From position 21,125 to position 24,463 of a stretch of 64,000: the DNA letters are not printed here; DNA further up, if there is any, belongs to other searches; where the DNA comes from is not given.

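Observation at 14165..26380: Seven-gene operon: giant module-bearing binding protein, two ABC permease pairs, an NHL-propeller/Yip1 membrane protein and a 1012-aa secreted protein of no recognisable family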

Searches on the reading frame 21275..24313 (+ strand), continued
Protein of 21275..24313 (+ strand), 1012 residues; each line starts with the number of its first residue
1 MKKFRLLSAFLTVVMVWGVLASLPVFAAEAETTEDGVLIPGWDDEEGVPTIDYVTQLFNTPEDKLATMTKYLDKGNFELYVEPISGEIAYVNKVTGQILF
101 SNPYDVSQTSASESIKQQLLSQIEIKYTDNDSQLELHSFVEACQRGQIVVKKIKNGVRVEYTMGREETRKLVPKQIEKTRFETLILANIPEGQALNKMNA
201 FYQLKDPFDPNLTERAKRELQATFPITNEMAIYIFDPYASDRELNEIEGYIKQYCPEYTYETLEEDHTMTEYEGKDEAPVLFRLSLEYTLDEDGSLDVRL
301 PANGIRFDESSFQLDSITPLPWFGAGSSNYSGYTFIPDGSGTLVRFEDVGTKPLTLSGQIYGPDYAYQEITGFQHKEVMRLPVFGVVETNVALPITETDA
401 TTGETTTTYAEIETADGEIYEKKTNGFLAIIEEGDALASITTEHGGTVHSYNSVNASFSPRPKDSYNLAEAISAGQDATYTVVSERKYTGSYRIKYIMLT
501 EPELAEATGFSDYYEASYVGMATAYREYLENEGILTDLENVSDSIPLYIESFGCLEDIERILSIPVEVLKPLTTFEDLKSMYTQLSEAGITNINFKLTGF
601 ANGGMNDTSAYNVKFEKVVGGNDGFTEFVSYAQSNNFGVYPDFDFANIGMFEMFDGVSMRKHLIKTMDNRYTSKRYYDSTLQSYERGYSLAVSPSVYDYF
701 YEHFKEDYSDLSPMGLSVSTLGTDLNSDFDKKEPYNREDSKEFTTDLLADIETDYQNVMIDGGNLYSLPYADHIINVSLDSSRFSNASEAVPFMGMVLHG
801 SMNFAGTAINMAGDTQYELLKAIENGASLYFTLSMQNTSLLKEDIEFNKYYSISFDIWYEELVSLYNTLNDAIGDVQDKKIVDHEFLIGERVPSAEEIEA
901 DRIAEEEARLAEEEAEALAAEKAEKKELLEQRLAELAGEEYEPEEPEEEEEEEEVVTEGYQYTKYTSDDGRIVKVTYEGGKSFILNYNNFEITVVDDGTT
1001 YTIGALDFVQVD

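Call 17: find_related_loci(query=A1, collection=genome_contigs, flank=10000)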
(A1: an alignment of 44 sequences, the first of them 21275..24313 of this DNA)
Query A1 (1012 aa) in genome_contigs; peptide patterns used: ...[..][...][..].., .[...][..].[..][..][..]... (x = any residue, [..] = any of these).
599 stretches matched a pattern (row limit reached: there are more); 535 encode a relative of the query (tblastn E <= 1e-3); the best 80 are kept; 80 distinct loci.
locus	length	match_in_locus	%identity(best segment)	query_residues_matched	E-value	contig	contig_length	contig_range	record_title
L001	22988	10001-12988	78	1-1009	0e+0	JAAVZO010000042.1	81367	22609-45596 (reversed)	MAG: Clostridiales bacterium isolate ABMPRH_126_1 k141_1508224, whole genome shotgun sequence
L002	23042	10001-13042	75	1-1010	0e+0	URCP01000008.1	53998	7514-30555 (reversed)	uncultured Clostridiales bacterium isolate UMGS874 genome assembly, contig: NODE_443_length_53998_cov_4.118191, whole ge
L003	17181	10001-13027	73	1-1011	0e+0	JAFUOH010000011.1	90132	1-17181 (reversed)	MAG: Clostridia bacterium isolate RGIG4676 Roe_deer_Rectum-5__c1435, whole genome shotgun sequence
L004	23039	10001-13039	73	1-1008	0e+0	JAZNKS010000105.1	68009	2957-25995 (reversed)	MAG: Candidatus Flemingiibacterium sp. isolate T1900044674_TS20190140.MAGScoT_cleanbin_000004 SGB_1620_k141_689461, whol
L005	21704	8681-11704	70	1-1009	0e+0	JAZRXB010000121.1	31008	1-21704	MAG: Eubacteriales bacterium isolate T1900044951_TA20190004.MAGScoT_cleanbin_000028 SGB_3664_k141_2452752, whole genome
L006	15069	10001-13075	68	1-1011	0e+0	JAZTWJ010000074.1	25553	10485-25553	MAG: Candidatus Flemingiibacterium sp. isolate T1900045334_YK20190023.MAGScoT_cleanbin_000027 SGB_6570_k141_5546608, who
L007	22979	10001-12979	67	1-1009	0e+0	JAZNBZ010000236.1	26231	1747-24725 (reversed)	MAG: Candidatus Flemingiibacterium sp. isolate T1900044738_TS20190204.MAGScoT_cleanbin_000026 SGB_2036_k141_1114658, who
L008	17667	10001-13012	64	1-1012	0e+0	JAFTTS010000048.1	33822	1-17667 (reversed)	MAG: Clostridia bacterium isolate RGIG4141 Roe_deer_Colon-1__c278434, whole genome shotgun sequence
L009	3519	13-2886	64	43-1011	0e+0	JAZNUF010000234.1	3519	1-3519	MAG: Candidatus Flemingiibacterium sp. isolate T1900044798_TS20190264.MAGScoT_cleanbin_000047 SGB_2697_k141_1092954, who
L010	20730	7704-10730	61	1-1011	0e+0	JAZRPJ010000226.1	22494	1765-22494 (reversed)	MAG: Candidatus Flemingiibacterium sp. isolate T1900045380_YK20190070.MAGScoT_cleanbin_000017 SGB_6884_k141_580239, whol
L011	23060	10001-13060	54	1-1012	0e+0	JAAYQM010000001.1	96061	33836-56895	MAG: Clostridiales bacterium isolate AS22ysBPME_47 7362_AS22, whole genome shotgun sequence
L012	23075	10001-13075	54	5-1011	0e+0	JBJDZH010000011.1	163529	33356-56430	MAG: Eubacteriales bacterium isolate LOHA39_bin.046 NODE_25_length_163529_cov_20.122698, whole genome shotgun sequence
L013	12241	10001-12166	69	1-733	0e+0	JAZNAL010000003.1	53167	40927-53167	MAG: Candidatus Flemingiibacterium sp. isolate T1900044747_TS20190213.MAGScoT_cleanbin_000029 SGB_2129_k141_1128780, who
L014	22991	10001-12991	64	1-1011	0e+0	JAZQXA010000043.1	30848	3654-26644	MAG: Candidatus Flemingiibacterium sp. isolate T1900045163_TC20190157.MAGScoT_cleanbin_000012 SGB_5099_k141_1764115, who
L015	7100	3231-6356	51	5-1011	0e+0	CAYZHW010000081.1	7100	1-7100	MAG TPA_asm: uncultured Lachnospiraceae bacterium isolate SRP315200_co2_712 genome assembly, contig: NODE_17851_length_7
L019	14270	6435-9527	52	1-1012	0e+0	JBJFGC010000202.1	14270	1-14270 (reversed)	MAG: Eubacteriales bacterium isolate PUUB45_bin.047 NODE_2871_length_14270_cov_4.680689, whole genome shotgun sequence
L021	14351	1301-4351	52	1-1012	0e+0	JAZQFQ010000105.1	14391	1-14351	MAG: Eubacteriales bacterium isolate T1900044632_TS20190098.MAGScoT_cleanbin_000048 SGB_1070_k141_1334391, whole genome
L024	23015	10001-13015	52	1-1012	0e+0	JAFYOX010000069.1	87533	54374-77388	MAG: Clostridia bacterium isolate RGIG7288 Water_buffalos_Cecum-4__c482600, whole genome shotgun sequence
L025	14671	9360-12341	52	1-1012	0e+0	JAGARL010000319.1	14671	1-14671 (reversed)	Methanocorpusculum sp. isolate RGIG8706 Water_deer_Colon-3__c558560, whole genome shotgun sequence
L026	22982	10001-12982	52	1-1012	0e+0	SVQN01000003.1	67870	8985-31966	MAG: Oscillospiraceae bacterium isolate SIG618 NODE_2429_length_67870_cov_3.165006, whole genome shotgun sequence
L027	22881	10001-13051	51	1-1012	0e+0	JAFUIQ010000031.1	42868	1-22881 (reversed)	MAG: Clostridia bacterium isolate RGIG4529 Roe_deer_Rectum-1__c402237, whole genome shotgun sequence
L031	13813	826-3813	51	44-1012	0e+0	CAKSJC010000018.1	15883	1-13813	MAG: uncultured Eubacteriales bacterium isolate REFINED_METABAT215_TOP10_CONTIGS_1500_ASSEMBLY_K77_MERGED__Hadza_MoBio_h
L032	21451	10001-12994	49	1-1012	0e+0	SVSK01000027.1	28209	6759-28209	MAG: Oscillospiraceae bacterium isolate SIG667 NODE_33833_length_28209_cov_7.379211, whole genome shotgun sequence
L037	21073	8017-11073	52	1-1012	0e+0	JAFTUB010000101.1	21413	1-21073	MAG: Clostridia bacterium isolate RGIG4150 Roe_deer_Colon-1__c382432, whole genome shotgun sequence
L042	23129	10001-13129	49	1-1012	0e+0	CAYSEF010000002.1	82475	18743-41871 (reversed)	MAG TPA_asm: uncultured Ruminococcus sp. isolate SRP350583_co2_77 genome assembly, contig: NODE_280_length_82475_cov_31.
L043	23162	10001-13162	49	1-1012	0e+0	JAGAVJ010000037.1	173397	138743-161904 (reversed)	MAG: Clostridia bacterium isolate RGIG8808 Water_deer_Colon.Co__c886892, whole genome shotgun sequence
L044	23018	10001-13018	49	1-1012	0e+0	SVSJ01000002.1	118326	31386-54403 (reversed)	MAG: Oscillospiraceae bacterium isolate SIG666 NODE_3668_length_118326_cov_3.704346, whole genome shotgun sequence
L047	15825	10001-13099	50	1-1012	0e+0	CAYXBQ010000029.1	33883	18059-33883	MAG TPA_asm: uncultured Ruminococcus sp. isolate SRP313737_co1_18 genome assembly, contig: NODE_2051_length_33883_cov_26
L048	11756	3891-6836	48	1-1012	0e+0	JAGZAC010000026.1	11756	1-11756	MAG: Clostridiales bacterium isolate L3_105_000M1_dasL3_105_000M1_metabat.metabat.102 L3_105_000M1_scaffold_3439, whole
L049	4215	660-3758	50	1-1012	0e+0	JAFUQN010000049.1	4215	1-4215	MAG: Bacillota bacterium isolate RGIG4734 Roe_deer_Rectum.Co__c908475, whole genome shotgun sequence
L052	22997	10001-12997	49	1-1012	0e+0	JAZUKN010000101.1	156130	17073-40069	MAG: Eubacteriales bacterium isolate T1900045249_TH20190019.MAGScoT_cleanbin_000010 SGB_5724_k141_5315163, whole genome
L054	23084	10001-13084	50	1-1012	0e+0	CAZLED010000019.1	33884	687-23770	MAG TPA_asm: uncultured Ruminococcus sp. isolate binchicken_co370_210 genome assembly, contig: NODE_1469_length_33884_co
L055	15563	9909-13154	49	3-1012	0e+0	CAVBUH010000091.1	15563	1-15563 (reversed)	Selenomonadaceae bacterium isolate SID5428-1_cleanbin_000005 genome assembly, contig: Spades_SID5428-1_contig_1980, whol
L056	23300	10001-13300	53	1-1012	0e+0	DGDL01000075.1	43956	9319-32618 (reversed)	MAG TPA_asm: Clostridiales bacterium UBA3953 UBA3953_contig_6707, whole genome shotgun sequence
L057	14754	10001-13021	48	1-1012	0e+0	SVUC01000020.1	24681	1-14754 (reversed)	MAG: Oscillospiraceae bacterium isolate SIG711 NODE_39606_length_24681_cov_1.528183, whole genome shotgun sequence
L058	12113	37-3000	47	5-1012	0e+0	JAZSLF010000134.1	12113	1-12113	MAG: Eubacteriales bacterium isolate T1900044558_TS20190024.MAGScoT_cleanbin_000036 SGB_337_k141_601006, whole genome sh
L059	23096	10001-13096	48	1-1012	0e+0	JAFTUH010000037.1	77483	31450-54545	MAG: Clostridia bacterium isolate RGIG4156 Roe_deer_Colon-1__c353019, whole genome shotgun sequence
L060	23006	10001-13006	48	1-1012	0e+0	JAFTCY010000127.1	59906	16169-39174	MAG: Clostridia bacterium isolate RGIG3705 Goat_Rumen.Co__c2688200, whole genome shotgun sequence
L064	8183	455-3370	50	52-1012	0e+0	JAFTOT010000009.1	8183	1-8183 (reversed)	MAG: Clostridia bacterium isolate RGIG4012 Roe_deer_Cecum-5__c42688, whole genome shotgun sequence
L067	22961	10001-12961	47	2-1012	0e+0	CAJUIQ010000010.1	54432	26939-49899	MAG TPA_asm: uncultured Eubacteriales bacterium isolate MGBC142214 genome assembly, contig: MGBC142214.10, whole genome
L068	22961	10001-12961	47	2-1012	0e+0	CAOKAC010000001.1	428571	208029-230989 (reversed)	MAG TPA_asm: uncultured Clostridia bacterium isolate SRR15604574_bin.43_metawrap_v1.3_MAG genome assembly, contig: NODE.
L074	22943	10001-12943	46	5-1012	0e+0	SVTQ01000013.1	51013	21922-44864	MAG: Oscillospiraceae bacterium isolate SIG699 NODE_15469_length_51013_cov_2.014542, whole genome shotgun sequence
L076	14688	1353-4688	46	5-1012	0e+0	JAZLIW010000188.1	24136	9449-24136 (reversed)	MAG: Eubacteriales bacterium isolate T1900044969_TA20190031.MAGScoT_cleanbin_000043 SGB_4027_k141_1822620, whole genome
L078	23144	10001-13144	48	1-1012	0e+0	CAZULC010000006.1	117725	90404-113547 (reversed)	MAG TPA_asm: uncultured Ruminococcus sp. isolate SRP222994_co1_572 genome assembly, contig: NODE_115_length_117725_cov_9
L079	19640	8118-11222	48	1-1012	0e+0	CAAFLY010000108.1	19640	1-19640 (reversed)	MAG TPA_asm: Clostridia bacterium, isolate HGM12660, WGS project CAAFLY010000000 data, contig: SRS1596863_101_k141_69734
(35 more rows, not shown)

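Call 20: predict_structure(alignment_id=A1)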
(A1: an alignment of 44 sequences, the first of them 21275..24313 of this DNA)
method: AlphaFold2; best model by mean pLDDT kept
length: 1012 residues; sequences in the alignment: 44
mean_pLDDT: 80.4   pTM: 0.77
mean pLDDT of the five models: 80.4, 79.5, 77.0, 75.5, 73.0
residues with pLDDT >= 90: 376; 70-90: 442; 50-70: 104; < 50: 90
segments of 3 or more residues with pLDDT < 50: 1-35, 368-376, 463-486, 784-786, 945-958
pLDDT, mean of each block of 10 residues (from residue 1): 44 40 29 55 74 86 92 93 93 95 89 92 86 86 87 89 70 88 89 87 88 85 84 86 82 83 81 62 90 91 71 82 93 82 81 80 55 49 91 78 75 81 92 77 88 87 44 37 46 92 92 93 95 89 91 89 84 96 96 95 83 92 96 95 87 80 73 63 63 88 92 88 67 61 88 91 83 86 54 90 88 84 94 90 76 88 95 93 91 85 85 79 74 62 42 38 79 91 92 89 93 78
secondary structure, 60 per line:
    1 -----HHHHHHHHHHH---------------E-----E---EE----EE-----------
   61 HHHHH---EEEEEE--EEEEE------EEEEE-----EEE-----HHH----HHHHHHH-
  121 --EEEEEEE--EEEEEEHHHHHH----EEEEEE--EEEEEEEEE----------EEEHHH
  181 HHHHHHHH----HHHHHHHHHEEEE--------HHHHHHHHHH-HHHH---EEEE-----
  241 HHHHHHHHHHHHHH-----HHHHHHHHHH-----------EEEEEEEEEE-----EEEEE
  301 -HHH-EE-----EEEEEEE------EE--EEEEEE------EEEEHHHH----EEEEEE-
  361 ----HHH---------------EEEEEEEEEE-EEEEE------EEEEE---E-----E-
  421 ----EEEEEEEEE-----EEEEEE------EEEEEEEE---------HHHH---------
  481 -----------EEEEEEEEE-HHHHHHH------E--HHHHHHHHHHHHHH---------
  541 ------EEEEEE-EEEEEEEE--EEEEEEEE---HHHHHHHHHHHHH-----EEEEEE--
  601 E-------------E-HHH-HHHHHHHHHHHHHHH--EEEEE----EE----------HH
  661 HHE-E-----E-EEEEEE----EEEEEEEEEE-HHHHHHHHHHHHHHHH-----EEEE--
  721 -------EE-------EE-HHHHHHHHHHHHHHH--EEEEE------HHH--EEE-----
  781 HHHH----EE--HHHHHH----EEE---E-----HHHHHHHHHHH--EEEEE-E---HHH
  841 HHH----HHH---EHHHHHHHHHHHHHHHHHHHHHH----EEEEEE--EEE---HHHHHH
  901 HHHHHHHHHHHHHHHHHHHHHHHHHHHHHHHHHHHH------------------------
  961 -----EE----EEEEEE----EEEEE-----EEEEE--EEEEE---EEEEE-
elements in order (helices of 4 or more, strands of 3 or more residues): H6-16 H61-65 E69-74 E77-81 E88-92 E98-100 H113-119 E123-129 E132-137 H138-143 E148-153 E156-164 E175-177 H178-188 H193-201 E202-205 H214-223 H225-228 E232-235 H241-254 H260-269 E281-290 E296-300 E313-319 E330-335 E342-345 H346-349 E354-359 E383-392 E394-398 E405-409 E425-433 E439-444 E451-458 H468-471 E492-500 H502-508 H518-531 E547-552 E554-561 E564-571 H575-587 E593-598 H621-635 E638-642 H659-662 E673-678 E683-692 H694-709 E715-718 H740-754 E757-761 E773-775 H781-784 H793-798 E803-805 H815-825 E828-832 H838-843 H855-876 E881-886 E889-891 H895-936 E972-977 E982-986 E992-996 E999-1003 E1007-1011
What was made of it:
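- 21275..24313 (+): Secreted DUF5696 protein of 1012 aa, a predicted GH129/GH101/GH31-like glycosidase. AF2 model has pLDDT 80 and pTM 0.77 (call 20).
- On GH129 (CAZy): The model has pLDDT 80 (call 20).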

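Call 25: fold_search(model_id=the predicted structure, library=pdb)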
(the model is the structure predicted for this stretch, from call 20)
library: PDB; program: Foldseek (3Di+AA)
matches with E <= 10: 798; with E <= 0.001: 301
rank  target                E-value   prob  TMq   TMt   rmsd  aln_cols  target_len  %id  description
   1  5opq_A                2.7e-26  1.00  0.47  0.70   6.8      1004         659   11  A 3,6-anhydro-D-galactosidase produced by Zobellia galactanivorans. This is an exo-lytic enzyme that hydrolyzes termin (released 2017-11-29)
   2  5opq_D                9.7e-26  1.00  0.48  0.71   8.0      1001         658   11  A 3,6-anhydro-D-galactosidase produced by Zobellia galactanivorans. This is an exo-lytic enzyme that hydrolyzes termin (released 2017-11-29)
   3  8rzk_A                4.1e-25  1.00  0.47  0.70   7.8      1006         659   11  The Michaelis complex of ZgGH129 D486N from Zobellia galactanivorans with neo-b/k-oligo-carrageenan tetrasaccharide (b (released 2024-07-31)
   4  5wzp_A                1.6e-19  1.00  0.44  0.69   6.6       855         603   10  Alpha-N-acetylgalactosaminidase NagBb from Bifidobacterium bifidum - ligand free (released 2017-06-07)
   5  5wzn_A                6.7e-19  1.00  0.46  0.70   8.4       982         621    9  Alpha-N-acetylgalactosaminidase NagBb from Bifidobacterium bifidum - GalNAc complex (released 2017-06-07)
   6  5wzq_A                2.2e-18  1.00  0.46  0.72   7.6       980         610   10  Alpha-N-acetylgalactosaminidase NagBb from Bifidobacterium bifidum - quadruple mutant (released 2017-06-07)
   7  5wzr_B                3.2e-18  1.00  0.45  0.69   8.9       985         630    9  Alpha-N-acetylgalactosaminidase NagBb from Bifidobacterium bifidum - Gal-NHAc-DNJ complex (released 2017-06-07)
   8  5wzr_A                3.2e-18  1.00  0.46  0.70   8.5       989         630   10  Alpha-N-acetylgalactosaminidase NagBb from Bifidobacterium bifidum - Gal-NHAc-DNJ complex (released 2017-06-07)
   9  5wzp_B                3.5e-18  1.00  0.44  0.70   9.4       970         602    9  Alpha-N-acetylgalactosaminidase NagBb from Bifidobacterium bifidum - ligand free (released 2017-06-07)
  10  5wzq_B                1.6e-17  1.00  0.45  0.71   8.5       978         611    9  Alpha-N-acetylgalactosaminidase NagBb from Bifidobacterium bifidum - quadruple mutant (released 2017-06-07)
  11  5wzn_B                2.0e-17  1.00  0.46  0.71   8.4       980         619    9  Alpha-N-acetylgalactosaminidase NagBb from Bifidobacterium bifidum - GalNAc complex (released 2017-06-07)
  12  8x1b                  3.3e-12  1.00  0.34  0.50   7.3       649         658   10  Cryo-EM structure of FpGalactosaminidase from Flavonifractor plautii in apo state (released 2024-11-13)
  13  6qev_B                3.3e-12  1.00  0.33  0.26  15.4      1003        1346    8  EngBF DARPin Fusion 4b B6 (released 2019-11-06)
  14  5aee_A                4.1e-12  1.00  0.30  0.42   9.8       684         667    9  A bacterial protein structure in glycoside hydrolase family 31 (released 2016-02-10)
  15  6qfk_A                4.9e-12  1.00  0.33  0.26  15.3      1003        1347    9  EngBF DARPin Fusion 4b G10 (released 2019-11-06)
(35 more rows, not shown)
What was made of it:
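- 21275..24313 (+): Foldseek finds GH129 5opq at E 2.7e-26 with TM 0.70, 5wzp at 1.6e-19, then GH31, GH101 and GH36 (call 25).
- On GH129 (CAZy): 5wzp gives 1.6e-19 with TM 0.69 (call 25).
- Closest known: GH129. Same: Foldseek gives E 2.7e-26 and TM 0.70 to 5opq, and 1.6e-19 to 5wzp (call 25).
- Foldseek finds GH129 at E 2.7e-26 with TM 0.70 over nearly the whole target, followed by GH31, GH101 and GH36 (call 25). GH129 and GH101 relatives cleave alpha-GalNAc-type linkages (call 25).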

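Call 26: search_solved_structures(query=A1, max_evalue=10, show_alignments=5)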
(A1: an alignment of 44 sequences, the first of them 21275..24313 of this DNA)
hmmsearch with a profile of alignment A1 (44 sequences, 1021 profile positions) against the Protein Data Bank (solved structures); distinct sequences matched with E-value up to 10: 2.
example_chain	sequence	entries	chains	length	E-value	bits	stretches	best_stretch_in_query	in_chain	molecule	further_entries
5wzn_A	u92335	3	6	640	1.5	9.8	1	567-634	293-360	Alpha-N-acetylgalactosaminidase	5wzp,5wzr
5wzq_A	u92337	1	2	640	3.1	8.8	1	516-634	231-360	Alpha-N-acetylgalactosaminidase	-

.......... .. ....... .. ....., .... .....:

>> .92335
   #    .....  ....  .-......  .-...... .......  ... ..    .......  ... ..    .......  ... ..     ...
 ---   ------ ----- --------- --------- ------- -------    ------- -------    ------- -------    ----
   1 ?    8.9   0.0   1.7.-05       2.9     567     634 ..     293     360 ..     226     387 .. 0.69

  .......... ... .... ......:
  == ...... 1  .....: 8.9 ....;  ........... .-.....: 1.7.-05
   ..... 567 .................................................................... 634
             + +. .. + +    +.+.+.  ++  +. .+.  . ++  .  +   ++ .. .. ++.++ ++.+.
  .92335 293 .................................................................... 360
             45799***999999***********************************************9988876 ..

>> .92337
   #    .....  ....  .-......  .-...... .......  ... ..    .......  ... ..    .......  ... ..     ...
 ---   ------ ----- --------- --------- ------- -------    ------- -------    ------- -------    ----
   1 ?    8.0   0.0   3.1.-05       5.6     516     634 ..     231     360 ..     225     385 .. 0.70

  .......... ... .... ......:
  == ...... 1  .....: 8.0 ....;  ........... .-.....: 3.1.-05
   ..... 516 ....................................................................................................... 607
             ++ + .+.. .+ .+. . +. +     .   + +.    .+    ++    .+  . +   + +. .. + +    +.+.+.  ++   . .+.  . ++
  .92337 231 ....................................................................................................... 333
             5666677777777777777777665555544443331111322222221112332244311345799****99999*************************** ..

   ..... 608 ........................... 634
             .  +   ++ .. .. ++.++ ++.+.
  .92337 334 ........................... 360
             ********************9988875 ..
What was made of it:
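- On GH129 (CAZy): The profile search finds NagBb only at E 1.5 (call 26).
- The only sequence-profile hit in the PDB is GH129 NagBb, at the topologically equivalent barrel region (E 1.5, call 26).
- Tried and rejected: A profile search against the PDB found only NagBb, at E 1.5 (call 26).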
